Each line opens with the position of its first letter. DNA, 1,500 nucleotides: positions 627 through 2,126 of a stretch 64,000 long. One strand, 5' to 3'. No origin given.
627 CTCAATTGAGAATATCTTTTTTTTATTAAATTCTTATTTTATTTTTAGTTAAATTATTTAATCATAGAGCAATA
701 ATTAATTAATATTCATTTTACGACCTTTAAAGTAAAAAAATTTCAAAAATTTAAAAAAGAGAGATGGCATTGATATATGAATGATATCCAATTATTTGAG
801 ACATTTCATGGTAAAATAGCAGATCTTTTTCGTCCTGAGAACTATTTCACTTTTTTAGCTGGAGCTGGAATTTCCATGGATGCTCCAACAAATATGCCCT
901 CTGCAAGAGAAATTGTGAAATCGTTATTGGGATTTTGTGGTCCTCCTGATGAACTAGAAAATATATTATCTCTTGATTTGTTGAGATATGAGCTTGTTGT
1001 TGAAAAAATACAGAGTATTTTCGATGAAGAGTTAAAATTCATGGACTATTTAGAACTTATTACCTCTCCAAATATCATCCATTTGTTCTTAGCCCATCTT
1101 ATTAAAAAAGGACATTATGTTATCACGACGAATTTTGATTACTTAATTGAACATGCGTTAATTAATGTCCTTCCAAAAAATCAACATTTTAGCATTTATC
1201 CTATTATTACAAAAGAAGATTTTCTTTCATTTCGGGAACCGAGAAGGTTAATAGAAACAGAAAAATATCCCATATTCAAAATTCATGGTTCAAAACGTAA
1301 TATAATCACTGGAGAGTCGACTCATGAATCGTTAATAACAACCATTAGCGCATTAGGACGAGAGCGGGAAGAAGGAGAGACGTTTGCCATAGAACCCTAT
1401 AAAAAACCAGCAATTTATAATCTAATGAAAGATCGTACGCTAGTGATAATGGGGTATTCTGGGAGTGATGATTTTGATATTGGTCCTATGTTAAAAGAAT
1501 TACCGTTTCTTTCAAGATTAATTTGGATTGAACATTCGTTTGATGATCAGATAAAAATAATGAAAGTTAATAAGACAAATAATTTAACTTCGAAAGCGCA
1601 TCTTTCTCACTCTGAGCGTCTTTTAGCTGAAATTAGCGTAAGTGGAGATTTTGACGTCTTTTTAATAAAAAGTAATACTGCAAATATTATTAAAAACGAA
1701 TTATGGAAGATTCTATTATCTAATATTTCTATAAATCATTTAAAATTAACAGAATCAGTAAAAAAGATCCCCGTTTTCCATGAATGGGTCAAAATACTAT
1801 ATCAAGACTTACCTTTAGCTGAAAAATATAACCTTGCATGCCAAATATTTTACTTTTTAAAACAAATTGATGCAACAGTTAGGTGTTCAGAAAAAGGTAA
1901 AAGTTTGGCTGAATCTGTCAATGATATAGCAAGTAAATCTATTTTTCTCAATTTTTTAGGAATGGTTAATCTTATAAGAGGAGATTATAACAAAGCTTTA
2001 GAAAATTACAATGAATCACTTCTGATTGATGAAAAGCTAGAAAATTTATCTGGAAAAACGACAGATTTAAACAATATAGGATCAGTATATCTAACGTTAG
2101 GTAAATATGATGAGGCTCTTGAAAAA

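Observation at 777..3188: SIR2_2 (NADase-type sirtuin-like) domain fused directly to ten in-register 40-aa TPRs: candidate single-gene sensor-effector conflict protein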

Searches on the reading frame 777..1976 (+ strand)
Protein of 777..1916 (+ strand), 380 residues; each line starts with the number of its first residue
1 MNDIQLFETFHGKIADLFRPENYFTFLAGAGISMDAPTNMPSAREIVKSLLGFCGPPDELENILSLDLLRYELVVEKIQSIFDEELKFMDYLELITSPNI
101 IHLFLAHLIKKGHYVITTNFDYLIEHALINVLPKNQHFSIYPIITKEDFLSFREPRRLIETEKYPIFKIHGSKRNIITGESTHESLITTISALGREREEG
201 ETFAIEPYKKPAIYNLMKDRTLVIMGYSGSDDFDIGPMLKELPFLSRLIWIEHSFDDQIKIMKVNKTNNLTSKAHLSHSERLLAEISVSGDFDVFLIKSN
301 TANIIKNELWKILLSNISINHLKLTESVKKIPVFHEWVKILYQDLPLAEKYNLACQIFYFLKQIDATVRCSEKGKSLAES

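Call 7: find_homologous_proteins(query=window:777-1916:+, max_evalue=0.001)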
Query window:777-1916:+ (380 aa): 184 proteins with E <= 0.001 among 4354 candidates; the best 120 are listed.
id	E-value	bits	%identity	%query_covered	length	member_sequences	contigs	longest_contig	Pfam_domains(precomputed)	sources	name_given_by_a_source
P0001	6.5e-154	531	63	100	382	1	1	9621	PF13289.13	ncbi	ncbi:MAG: hypothetical protein EU539_08930, partial [Promethearchaeota archaeon]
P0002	1.7e-139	483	57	100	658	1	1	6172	PF13431.13,PF12862.14,PF13414.13,PF13176.13,PF24885.2,PF13428.13,PF13374.13,PF13289.13,PF17874.8,PF00515.35,PF13424.13,PF14938.13,PF13432.13,PF13181.13,PF07719.24,PF13174.13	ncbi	ncbi:MAG: tetratricopeptide repeat protein, partial [Candidatus Hermodarchaeota archaeon]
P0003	1.9e-130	453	54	100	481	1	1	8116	PF13289.13,PF00515.35,PF13424.13,PF13176.13,PF13428.13,PF13181.13,PF07719.24,PF13374.13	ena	-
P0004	2.3e-126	440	53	100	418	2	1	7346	PF13289.13,PF00515.35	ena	-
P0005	1.3e-121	424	53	97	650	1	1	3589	PF13176.13,PF24885.2,PF13428.13,PF13374.13,PF13289.13,PF17874.8,PF00515.35,PF13424.13,PF14938.13,PF13432.13,PF13181.13,PF07719.24,PF13174.13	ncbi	ncbi:MAG: tetratricopeptide repeat protein, partial [Promethearchaeota archaeon]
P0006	3.6e-117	410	51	98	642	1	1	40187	PF25062.2,PF13414.13,PF13176.13,PF24885.2,PF13428.13,PF08238.19,PF13374.13,PF14559.13,PF25068.3,PF13371.13,PF13289.13,PF17874.8,PF00515.35,PF13424.13,PF28559.1,PF22871.3,PF14938.13,PF13432.13,PF13181.13,PF07719.24,PF13174.13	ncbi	-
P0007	6.8e-111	389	49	100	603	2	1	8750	PF10516.16,PF13414.13,PF13289.13,PF17874.8,PF00515.35,PF13424.13,PF13176.13,PF14938.13,PF13181.13,PF07719.24,PF13374.13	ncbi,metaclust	ncbi:MAG: Tetratricopeptide repeat containig protein, partial [Candidatus Lokiarchaeum sp. GC14_75]|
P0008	3.7e-105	370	49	98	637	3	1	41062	PF13289.13,PF17874.8,PF00515.35,PF13424.13,PF13432.13,PF13428.13,PF13181.13,PF07719.24,PF13374.13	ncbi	ncbi:MAG: tetratricopeptide repeat protein [Promethearchaeota archaeon]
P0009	7.7e-103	363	48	99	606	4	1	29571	PF25063.1,PF07720.19,PF13414.13,PF13176.13,PF24885.2,PF13428.13,PF13374.13,PF14559.13,PF13289.13,PF17874.8,PF00515.35,PF13424.13,PF14938.13,PF13432.13,PF13181.13,PF07719.24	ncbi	ncbi:MAG: tetratricopeptide repeat protein [Candidatus Hermodarchaeota archaeon]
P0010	6.6e-101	356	47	96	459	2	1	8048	PF13414.13,PF13289.13,PF00515.35,PF13424.13,PF13176.13,PF13181.13,PF07719.24,PF13374.13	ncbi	ncbi:MAG: tetratricopeptide repeat protein, partial [Promethearchaeota archaeon]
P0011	4.0e-100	354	48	93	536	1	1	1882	PF13414.13,PF13289.13,PF17874.8,PF00515.35,PF13424.13,PF13176.13,PF13181.13,PF07719.24,PF13374.13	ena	-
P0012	4.7e-100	353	45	100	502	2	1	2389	PF13289.13,PF00515.35,PF13424.13,PF13181.13,PF07719.24,PF13374.13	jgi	-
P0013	7.6e-99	349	53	80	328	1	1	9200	PF13289.13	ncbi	ncbi:MAG: SIR2 family protein, partial [Promethearchaeota archaeon]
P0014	9.8e-97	343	44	96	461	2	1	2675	PF13414.13,PF13289.13,PF00515.35,PF13424.13,PF13176.13,PF13181.13,PF07719.24,PF13374.13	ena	-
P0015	3.8e-94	334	45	96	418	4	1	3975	PF13289.13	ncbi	ncbi:MAG: hypothetical protein E4G98_01805, partial [Promethearchaeota archaeon]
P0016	1.6e-92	329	46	93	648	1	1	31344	PF10602.16,PF13414.13,PF13176.13,PF13428.13,PF13374.13,PF14559.13,PF13289.13,PF17874.8,PF00515.35,PF13424.13,PF14938.13,PF13432.13,PF13181.13,PF07719.24,PF13174.13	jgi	jgi:tetratricopeptide (TPR) repeat protein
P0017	8.9e-91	323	43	100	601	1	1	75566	PF12862.14,PF13414.13,PF13176.13,PF13374.13,PF13289.13,PF17874.8,PF00515.35,PF13424.13,PF14938.13,PF13432.13,PF13181.13,PF07719.24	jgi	jgi:tetratricopeptide (TPR) repeat protein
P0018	2.2e-90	322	46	92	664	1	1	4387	PF13289.13,PF00515.35,PF13424.13,PF13176.13,PF24885.2,PF13432.13,PF13428.13,PF13181.13,PF07719.24,PF13174.13,PF13374.13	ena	-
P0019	7.1e-90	320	43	98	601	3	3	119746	PF13414.13,PF13176.13,PF13428.13,PF13374.13,PF13289.13,PF17874.8,PF00515.35,PF13424.13,PF14938.13,PF13432.13,PF13181.13,PF07719.24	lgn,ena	-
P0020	8.8e-90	320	43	100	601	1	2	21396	PF13414.13,PF13289.13,PF00515.35,PF13424.13,PF13176.13,PF14938.13,PF13432.13,PF13181.13,PF07719.24,PF13374.13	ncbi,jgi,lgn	-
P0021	9.0e-90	320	43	95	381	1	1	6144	PF13289.13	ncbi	-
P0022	1.4e-89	319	45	94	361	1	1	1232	PF13289.13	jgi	-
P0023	2.2e-89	318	46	93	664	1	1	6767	PF13289.13,PF00515.35,PF13424.13,PF13176.13,PF24885.2,PF13432.13,PF13428.13,PF13181.13,PF07719.24,PF13174.13,PF13374.13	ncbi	-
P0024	9.8e-89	316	50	75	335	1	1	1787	PF13289.13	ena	-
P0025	1.1e-88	316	42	100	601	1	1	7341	PF10602.16,PF25063.1,PF12862.14,PF13414.13,PF13176.13,PF13374.13,PF13289.13,PF17874.8,PF00515.35,PF13424.13,PF14938.13,PF13432.13,PF13181.13,PF07719.24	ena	-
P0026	4.2e-88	314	45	96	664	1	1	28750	PF13289.13,PF17874.8,PF00515.35,PF13424.13,PF13176.13,PF24885.2,PF13432.13,PF13428.13,PF13181.13,PF07719.24,PF13374.13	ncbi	-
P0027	4.6e-88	314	46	96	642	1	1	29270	PF10602.16,PF13431.13,PF13176.13,PF24885.2,PF13428.13,PF13374.13,PF14559.13,PF13289.13,PF17874.8,PF00515.35,PF13424.13,PF14938.13,PF13432.13,PF13181.13,PF07719.24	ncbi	-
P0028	5.7e-88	314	41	100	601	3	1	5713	PF13414.13,PF13176.13,PF13428.13,PF13374.13,PF13289.13,PF17874.8,PF00515.35,PF13424.13,PF14938.13,PF13432.13,PF13181.13,PF07719.24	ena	-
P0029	8.0e-87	310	40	100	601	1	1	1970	PF13414.13,PF13176.13,PF13428.13,PF08238.19,PF13374.13,PF14559.13,PF13289.13,PF17874.8,PF00515.35,PF12895.14,PF13424.13,PF14938.13,PF13432.13,PF13181.13,PF07719.24,PF13174.13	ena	-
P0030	1.3e-86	309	44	97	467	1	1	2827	PF13289.13,PF00515.35,PF13424.13,PF13176.13,PF13432.13,PF13181.13,PF07719.24,PF13374.13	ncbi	ncbi:MAG: tetratricopeptide repeat protein, partial [Promethearchaeota archaeon]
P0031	1.6e-86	309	42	100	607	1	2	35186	PF13414.13,PF13176.13,PF13428.13,PF13374.13,PF13289.13,PF17874.8,PF00515.35,PF13424.13,PF14938.13,PF13432.13,PF13181.13,PF07719.24,PF13174.13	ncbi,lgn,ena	-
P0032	3.8e-86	308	55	69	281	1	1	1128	PF13289.13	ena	-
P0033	5.9e-86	307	40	100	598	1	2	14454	PF12862.14,PF13414.13,PF25058.2,PF13176.13,PF13428.13,PF13374.13,PF14559.13,PF13289.13,PF17874.8,PF00515.35,PF12895.14,PF13424.13,PF28559.1,PF21033.5,PF14938.13,PF13432.13,PF13181.13,PF07719.24,PF13174.13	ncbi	ncbi:MAG: tetratricopeptide repeat protein [Promethearchaeota archaeon]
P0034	7.5e-86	307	45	93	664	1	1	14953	PF13289.13,PF00515.35,PF13424.13,PF13176.13,PF24885.2,PF13432.13,PF13428.13,PF13181.13,PF07719.24,PF13174.13,PF13374.13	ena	-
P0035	1.2e-85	306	43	94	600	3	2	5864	PF13289.13,PF17874.8,PF00515.35,PF13424.13,PF13176.13,PF13181.13,PF07719.24,PF13374.13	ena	-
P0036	1.3e-85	306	54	71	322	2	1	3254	PF13289.13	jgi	jgi:hypothetical protein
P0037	1.4e-85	306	40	100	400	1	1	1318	PF13289.13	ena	-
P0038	1.8e-85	305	44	97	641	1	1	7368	PF10602.16,PF13414.13,PF13176.13,PF24885.2,PF13428.13,PF13374.13,PF13289.13,PF17874.8,PF00515.35,PF04212.25,PF13424.13,PF14938.13,PF13432.13,PF13181.13,PF07719.24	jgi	-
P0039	1.8e-84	302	40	100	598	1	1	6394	PF25063.1,PF12862.14,PF13414.13,PF25058.2,PF13176.13,PF24885.2,PF13428.13,PF04733.21,PF13374.13,PF14559.13,PF13289.13,PF17874.8,PF00515.35,PF12895.14,PF13424.13,PF21033.5,PF14938.13,PF13432.13,PF13181.13,PF07719.24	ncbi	ncbi:MAG: tetratricopeptide repeat protein [Candidatus Hermodarchaeota archaeon]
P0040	1.8e-84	302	57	63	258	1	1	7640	PF13289.13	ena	-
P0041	2.8e-84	302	44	94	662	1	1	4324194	PF13289.13,PF00515.35,PF13424.13,PF13176.13,PF24885.2,PF14938.13,PF13432.13,PF13181.13,PF07719.24,PF13374.13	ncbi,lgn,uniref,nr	ncbi:tetratricopeptide repeat protein [Promethearchaeum syntrophicum]|uniref:Tetratricopeptide repea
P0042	1.3e-83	299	41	100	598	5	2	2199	PF12862.14,PF13414.13,PF25058.2,PF13176.13,PF13428.13,PF13374.13,PF14559.13,PF13289.13,PF17874.8,PF00515.35,PF12895.14,PF13424.13,PF28559.1,PF21033.5,PF14938.13,PF13432.13,PF13181.13,PF07719.24,PF13174.13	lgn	-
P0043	3.3e-83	298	41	99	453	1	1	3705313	PF13289.13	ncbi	-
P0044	4.7e-83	298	44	94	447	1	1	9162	PF13289.13,PF13424.13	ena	-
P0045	1.7e-82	296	45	94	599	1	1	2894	PF13289.13,PF17874.8,PF00515.35,PF13424.13,PF13176.13,PF13428.13,PF13181.13,PF07719.24,PF13374.13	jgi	-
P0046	3.3e-82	295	40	100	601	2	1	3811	PF12862.14,PF13414.13,PF13176.13,PF13374.13,PF14559.13,PF13289.13,PF17874.8,PF00515.35,PF13424.13,PF14938.13,PF13432.13,PF13181.13,PF07719.24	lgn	-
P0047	8.0e-82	293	38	100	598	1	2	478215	PF12862.14,PF13414.13,PF13176.13,PF13428.13,PF13374.13,PF14559.13,PF13289.13,PF17874.8,PF00515.35,PF13424.13,PF14938.13,PF13432.13,PF13181.13,PF07719.24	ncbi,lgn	ncbi:MAG: tetratricopeptide repeat protein [Promethearchaeota archaeon]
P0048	1.7e-81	292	44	94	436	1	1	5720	PF13289.13,PF13424.13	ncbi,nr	ncbi:MAG: SIR2 family protein, partial [Candidatus Lokiarchaeota archaeon]|nr:SIR2 family protein [C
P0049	2.1e-81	292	53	68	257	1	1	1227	PF13289.13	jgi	jgi:hypothetical protein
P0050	4.6e-81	291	43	92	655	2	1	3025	PF13289.13,PF17874.8,PF00515.35,PF13424.13,PF13176.13,PF13432.13,PF13428.13,PF13181.13,PF07719.24,PF13174.13,PF13374.13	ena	-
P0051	3.6e-80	288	49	74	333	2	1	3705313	PF13289.13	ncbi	-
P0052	4.4e-80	288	45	79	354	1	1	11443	PF13289.13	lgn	-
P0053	1.4e-78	283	55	63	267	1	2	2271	PF13289.13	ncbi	ncbi:MAG: SIR2 family protein, partial [Candidatus Helarchaeota archaeon]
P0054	2.3e-78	282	40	99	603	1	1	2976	PF13289.13,PF17874.8,PF00515.35,PF13424.13,PF28559.1,PF13176.13,PF13428.13,PF13181.13,PF07719.24,PF13374.13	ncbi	ncbi:MAG: tetratricopeptide repeat protein, partial [Candidatus Helarchaeales archaeon]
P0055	2.7e-78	282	40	99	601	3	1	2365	PF13289.13,PF17874.8,PF00515.35,PF13424.13,PF13176.13,PF21033.5,PF14938.13,PF13428.13,PF13181.13,PF07719.24,PF13374.13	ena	-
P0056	8.7e-78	280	44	80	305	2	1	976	PF13289.13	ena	-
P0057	1.6e-77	279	53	66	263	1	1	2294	PF13289.13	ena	-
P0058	6.0e-77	277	39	99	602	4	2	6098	PF13289.13,PF17874.8,PF00515.35,PF13424.13,PF13176.13,PF13432.13,PF13428.13,PF13181.13,PF07719.24,PF13374.13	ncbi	-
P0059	8.2e-77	277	39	99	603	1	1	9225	PF13289.13,PF17874.8,PF00515.35,PF13424.13,PF13176.13,PF14938.13,PF13432.13,PF13428.13,PF13181.13,PF07719.24,PF13374.13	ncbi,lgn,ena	-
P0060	9.6e-77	277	38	99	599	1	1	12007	PF13289.13,PF17874.8,PF00515.35,PF13424.13,PF13176.13,PF14938.13,PF13432.13,PF13181.13,PF07719.24,PF13374.13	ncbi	-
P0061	1.2e-75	273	38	99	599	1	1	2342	PF13289.13,PF17874.8,PF00515.35,PF13424.13,PF13176.13,PF14938.13,PF13432.13,PF13181.13,PF07719.24,PF13374.13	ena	-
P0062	1.8e-75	273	43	78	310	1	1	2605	PF13289.13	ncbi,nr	ncbi:MAG: hypothetical protein GF364_13560, partial [Candidatus Lokiarchaeota archaeon]|nr:hypotheti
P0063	7.8e-75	270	57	62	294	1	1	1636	PF13289.13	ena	-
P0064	9.0e-75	270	40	98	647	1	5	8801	PF13289.13,PF17874.8,PF00515.35,PF13424.13,PF13176.13,PF13181.13,PF07719.24,PF13374.13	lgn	-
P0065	1.0e-74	270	50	67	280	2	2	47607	PF13289.13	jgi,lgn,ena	-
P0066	2.0e-73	266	39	99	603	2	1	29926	PF13289.13,PF17874.8,PF00515.35,PF13424.13,PF13176.13,PF14938.13,PF13432.13,PF13428.13,PF13181.13,PF07719.24,PF13374.13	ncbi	-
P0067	3.1e-73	265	39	96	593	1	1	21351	PF13289.13,PF00515.35,PF13424.13,PF13181.13,PF07719.24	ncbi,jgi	jgi:tetratricopeptide (TPR) repeat protein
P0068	2.7e-68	249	37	96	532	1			PF13289.13,PF00515.35,PF13424.13,PF13181.13,PF07719.24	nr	nr:tetratricopeptide repeat protein [Candidatus Sigynarchaeota archaeon]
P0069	3.7e-68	249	46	68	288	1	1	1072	PF13289.13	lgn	-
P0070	4.0e-67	245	45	73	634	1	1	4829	PF13176.13,PF13428.13,PF13374.13,PF13289.13,PF02810.22,PF00515.35,PF13424.13,PF21033.5,PF14938.13,PF13432.13,PF13181.13,PF07719.24,PF13174.13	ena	-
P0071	5.3e-67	245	39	92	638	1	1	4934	PF10602.16,PF09976.16,PF13414.13,PF21325.4,PF13374.13,PF07721.21,PF13289.13,PF00515.35,PF04212.25,PF13424.13,PF28559.1,PF14938.13,PF08626.17,PF07719.24,PF13174.13,PF13176.13,PF18768.8,PF13428.13,PF14559.13,PF10516.16,PF13371.13,PF17874.8,PF13432.13,PF13181.13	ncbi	ncbi:MAG: tetratricopeptide repeat protein [Promethearchaeota archaeon]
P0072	1.9e-66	243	44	77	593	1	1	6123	PF09986.16,PF13176.13,PF24885.2,PF13428.13,PF13374.13,PF10516.16,PF13289.13,PF17874.8,PF00515.35,PF13424.13,PF14938.13,PF13432.13,PF13181.13,PF07719.24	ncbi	ncbi:MAG: tetratricopeptide repeat protein [Candidatus Hodarchaeota archaeon]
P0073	6.3e-66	241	52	59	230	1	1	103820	PF13289.13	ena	-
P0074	4.4e-65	238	38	96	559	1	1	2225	PF13414.13,PF10952.16,PF13176.13,PF13428.13,PF13374.13,PF14559.13,PF24575.2,PF10516.16,PF13289.13,PF17874.8,PF00515.35,PF04212.25,PF13424.13,PF28559.1,PF14938.13,PF13432.13,PF13181.13,PF07719.24,PF13174.13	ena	-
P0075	5.0e-65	238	45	77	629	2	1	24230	PF13414.13,PF13289.13,PF00515.35,PF13424.13,PF13176.13,PF14938.13,PF13181.13,PF07719.24,PF13374.13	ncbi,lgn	-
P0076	7.3e-65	238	39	96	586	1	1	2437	PF13289.13,PF17874.8,PF00515.35,PF13424.13,PF13176.13,PF13432.13,PF13181.13,PF07719.24,PF13174.13,PF13374.13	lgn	-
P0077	3.8e-64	235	39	94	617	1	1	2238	PF13289.13,PF17874.8,PF00515.35,PF13424.13,PF13176.13,PF14938.13,PF13181.13,PF07719.24,PF13374.13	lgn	-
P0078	6.6e-64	235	41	76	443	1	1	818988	PF13414.13,PF13289.13,PF00515.35,PF13424.13,PF13176.13,PF13428.13,PF13181.13,PF07719.24,PF13374.13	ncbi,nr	ncbi:MAG: tetratricopeptide repeat protein, partial [Candidatus Lokiarchaeota archaeon]|nr:tetratric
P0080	3.2e-63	232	44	66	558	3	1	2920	PF13289.13,PF17874.8,PF00515.35,PF13424.13,PF13176.13,PF24885.2,PF14938.13,PF13181.13,PF07719.24,PF13374.13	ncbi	-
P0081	1.0e-62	231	36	99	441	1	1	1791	PF13289.13,PF00515.35,PF13424.13,PF07719.24,PF13374.13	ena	-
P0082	2.5e-62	229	37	94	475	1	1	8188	PF13414.13,PF13176.13,PF13428.13,PF13374.13,PF14559.13,PF13289.13,PF17874.8,PF00515.35,PF13424.13,PF14938.13,PF13432.13,PF13181.13,PF07719.24,PF13174.13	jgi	-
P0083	4.7e-62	228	37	96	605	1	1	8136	PF13431.13,PF13414.13,PF13176.13,PF24885.2,PF13428.13,PF13374.13,PF14559.13,PF10516.16,PF13289.13,PF17874.8,PF00515.35,PF13424.13,PF14938.13,PF13432.13,PF13181.13,PF08626.17,PF07719.24,PF13174.13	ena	-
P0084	5.4e-62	228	37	92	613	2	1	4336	PF13414.13,PF13176.13,PF13374.13,PF13289.13,PF17874.8,PF00515.35,PF13424.13,PF28559.1,PF14938.13,PF13432.13,PF13429.13,PF13181.13,PF07719.24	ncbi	ncbi:MAG: tetratricopeptide repeat protein, partial [Promethearchaeota archaeon]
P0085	1.3e-61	227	43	69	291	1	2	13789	PF13289.13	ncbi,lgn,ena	-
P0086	1.6e-61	227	37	96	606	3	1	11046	PF13431.13,PF13414.13,PF13176.13,PF24885.2,PF13428.13,PF13374.13,PF14559.13,PF10516.16,PF13289.13,PF17874.8,PF00515.35,PF13424.13,PF14938.13,PF13432.13,PF13181.13,PF08626.17,PF07719.24,PF13174.13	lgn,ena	-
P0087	1.8e-61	227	45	65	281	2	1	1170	PF13289.13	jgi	-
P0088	2.4e-61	226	36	95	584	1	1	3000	PF13414.13,PF13176.13,PF24885.2,PF13374.13,PF13289.13,PF17874.8,PF00515.35,PF13424.13,PF28559.1,PF14938.13,PF13432.13,PF13181.13,PF07719.24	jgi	jgi:tetratricopeptide (TPR) repeat protein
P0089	4.2e-61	225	38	94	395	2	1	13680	PF13289.13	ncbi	ncbi:MAG: SIR2 family protein, partial [Promethearchaeota archaeon]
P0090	7.1e-61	225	46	67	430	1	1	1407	PF13289.13,PF00515.35,PF13424.13,PF07719.24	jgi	-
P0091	1.4e-60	224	38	93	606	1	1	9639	PF13289.13,PF17874.8,PF00515.35,PF13424.13,PF13176.13,PF13432.13,PF13181.13,PF07719.24,PF13374.13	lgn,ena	-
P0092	1.5e-60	223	40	79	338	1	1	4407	PF13289.13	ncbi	ncbi:MAG: SIR2 family protein, partial [Candidatus Hermodarchaeota archaeon]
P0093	1.7e-60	223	41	77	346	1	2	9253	PF13289.13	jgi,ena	-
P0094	4.1e-60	222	36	96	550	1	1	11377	PF13289.13,PF17874.8,PF00515.35,PF13424.13,PF13176.13,PF13181.13,PF07719.24,PF13374.13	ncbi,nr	ncbi:MAG: tetratricopeptide repeat protein, partial [Candidatus Lokiarchaeota archaeon]|nr:tetratric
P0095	7.5e-60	221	37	96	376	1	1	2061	PF13289.13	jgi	jgi:hypothetical protein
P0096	1.4e-59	220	46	61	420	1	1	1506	PF13289.13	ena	-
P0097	1.5e-59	220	36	97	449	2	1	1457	PF13414.13,PF13289.13,PF17874.8,PF00515.35,PF13424.13,PF13176.13,PF13181.13,PF07719.24,PF13374.13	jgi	-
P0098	4.0e-59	219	44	63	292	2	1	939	PF13289.13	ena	-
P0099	3.2e-58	216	44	64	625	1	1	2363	PF13414.13,PF10952.16,PF13176.13,PF13428.13,PF13374.13,PF24575.2,PF13289.13,PF17874.8,PF00515.35,PF04212.25,PF13424.13,PF14938.13,PF13432.13,PF13181.13,PF07719.24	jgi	jgi:tetratricopeptide (TPR) repeat protein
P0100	1.8e-57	213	39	80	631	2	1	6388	PF13289.13,PF00515.35,PF13424.13,PF13176.13,PF24885.2,PF14938.13,PF13181.13,PF07719.24,PF13374.13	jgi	-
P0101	6.5e-57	212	38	79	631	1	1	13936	PF13289.13,PF17874.8,PF00515.35,PF13424.13,PF13176.13,PF14938.13,PF13181.13,PF07719.24,PF13374.13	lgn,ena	-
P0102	1.6e-56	210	44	67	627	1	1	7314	PF25063.1,PF13414.13,PF13176.13,PF24885.2,PF13428.13,PF13374.13,PF14559.13,PF10516.16,PF13289.13,PF17874.8,PF00515.35,PF12895.14,PF13424.13,PF28559.1,PF14938.13,PF13432.13,PF13181.13,PF07719.24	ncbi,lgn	-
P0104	3.2e-56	209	47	58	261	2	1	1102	PF13289.13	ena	-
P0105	4.2e-56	209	44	65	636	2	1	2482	PF13289.13,PF17874.8,PF00515.35,PF13424.13,PF13176.13,PF13181.13,PF07719.24,PF13374.13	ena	-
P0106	1.1e-55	208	35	97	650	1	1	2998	PF10602.16,PF13374.13,PF08631.17,PF13289.13,PF17874.8,PF00515.35,PF12895.14,PF13424.13,PF14938.13,PF13181.13,PF07719.24,PF13174.13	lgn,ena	-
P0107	9.5e-55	204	46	62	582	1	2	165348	PF13289.13,PF17874.8,PF00515.35,PF13424.13,PF13176.13,PF13432.13,PF13428.13,PF13181.13,PF07719.24,PF13374.13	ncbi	-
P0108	7.6e-54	201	36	78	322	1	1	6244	PF13289.13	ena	-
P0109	1.3e-53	201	35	92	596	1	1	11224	PF13431.13,PF13414.13,PF13176.13,PF13428.13,PF13374.13,PF14559.13,PF13289.13,PF00515.35,PF12895.14,PF13424.13,PF13432.13,PF13181.13,PF07719.24,PF13174.13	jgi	jgi:tetratricopeptide (TPR) repeat protein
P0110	3.2e-53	199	42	66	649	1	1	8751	PF10602.16,PF13176.13,PF24885.2,PF13428.13,PF08238.19,PF13374.13,PF13289.13,PF17874.8,PF00515.35,PF13424.13,PF14938.13,PF13432.13,PF13181.13,PF07719.24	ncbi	ncbi:MAG: tetratricopeptide repeat protein [Candidatus Hodarchaeota archaeon]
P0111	1.1e-52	198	36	86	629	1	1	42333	PF10602.16,PF13176.13,PF24885.2,PF13428.13,PF13374.13,PF13289.13,PF17874.8,PF00515.35,PF13424.13,PF13432.13,PF13181.13,PF07719.24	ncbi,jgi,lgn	-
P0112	1.8e-52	197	36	79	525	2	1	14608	PF13289.13,PF17874.8,PF00515.35,PF13424.13,PF13176.13,PF14938.13,PF13432.13,PF13181.13,PF07719.24,PF13374.13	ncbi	ncbi:MAG: tetratricopeptide repeat protein [Promethearchaeota archaeon]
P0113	2.6e-51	193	42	64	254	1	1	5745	PF13289.13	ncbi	ncbi:MAG: SIR2 family protein, partial [Candidatus Hermodarchaeota archaeon]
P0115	3.8e-48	183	37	76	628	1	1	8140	PF10602.16,PF12862.14,PF13289.13,PF17874.8,PF00515.35,PF13424.13,PF13432.13,PF13181.13,PF07719.24,PF13374.13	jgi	-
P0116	1.7e-47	181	38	74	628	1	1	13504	PF10602.16,PF12862.14,PF13176.13,PF24885.2,PF18768.8,PF13374.13,PF13289.13,PF00515.35,PF13424.13,PF14938.13,PF13432.13,PF13181.13,PF07719.24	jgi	-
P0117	5.0e-46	176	37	76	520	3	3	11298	PF13289.13,PF17874.8,PF00515.35,PF13424.13,PF13176.13,PF13432.13,PF13428.13,PF13181.13,PF07719.24,PF13174.13,PF13374.13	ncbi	ncbi:MAG: tetratricopeptide repeat protein, partial [Promethearchaeota archaeon]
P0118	8.8e-46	175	36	74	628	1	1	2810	PF10602.16,PF12862.14,PF13289.13,PF00515.35,PF13424.13,PF14938.13,PF13432.13,PF13181.13,PF07719.24,PF13374.13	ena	-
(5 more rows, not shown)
